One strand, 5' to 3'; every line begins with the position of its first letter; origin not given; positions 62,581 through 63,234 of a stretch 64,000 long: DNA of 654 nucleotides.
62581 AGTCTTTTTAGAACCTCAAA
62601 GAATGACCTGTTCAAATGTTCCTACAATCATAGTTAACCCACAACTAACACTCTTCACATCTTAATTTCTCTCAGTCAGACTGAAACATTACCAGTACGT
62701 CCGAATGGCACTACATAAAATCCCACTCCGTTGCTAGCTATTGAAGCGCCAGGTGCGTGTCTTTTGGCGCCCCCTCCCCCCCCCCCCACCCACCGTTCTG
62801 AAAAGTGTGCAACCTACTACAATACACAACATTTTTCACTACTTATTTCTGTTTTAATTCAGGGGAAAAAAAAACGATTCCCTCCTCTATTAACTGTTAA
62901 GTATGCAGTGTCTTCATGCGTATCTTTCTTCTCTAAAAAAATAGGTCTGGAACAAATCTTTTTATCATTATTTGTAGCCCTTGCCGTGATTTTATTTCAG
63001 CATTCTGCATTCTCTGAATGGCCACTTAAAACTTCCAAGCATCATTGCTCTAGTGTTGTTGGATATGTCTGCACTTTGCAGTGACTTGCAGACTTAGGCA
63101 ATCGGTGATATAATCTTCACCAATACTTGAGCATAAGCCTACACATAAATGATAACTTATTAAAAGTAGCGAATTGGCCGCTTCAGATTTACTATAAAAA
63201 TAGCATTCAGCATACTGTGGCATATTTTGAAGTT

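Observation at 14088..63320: A 28-kb satellite array sits inside a kilobase-scale inverted repeat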

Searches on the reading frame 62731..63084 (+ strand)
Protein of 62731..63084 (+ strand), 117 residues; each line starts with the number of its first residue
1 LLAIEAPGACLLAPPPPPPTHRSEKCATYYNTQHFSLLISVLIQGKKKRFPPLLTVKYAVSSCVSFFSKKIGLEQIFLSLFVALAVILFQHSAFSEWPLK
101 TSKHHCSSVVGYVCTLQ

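Call 10: search_protein_families(library=pfam, max_evalue=0.1, proteins=[window:62731-63084:+])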
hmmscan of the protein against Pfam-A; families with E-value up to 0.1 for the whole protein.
window:62731-63084:+ (117 aa): 1 family
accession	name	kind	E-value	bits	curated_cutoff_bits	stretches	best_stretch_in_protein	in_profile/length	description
PF11785.13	Aft1_OSA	-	0.051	14.4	22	1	9-35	6-33/57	Aft1 osmotic stress response (OSM) domain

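Call 12: find_homologous_proteins(query=window:62731-63084:+, max_evalue=0.001)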
Query window:62731-63084:+: 22 candidates shared short words with the query, none scored E <= 0.001.
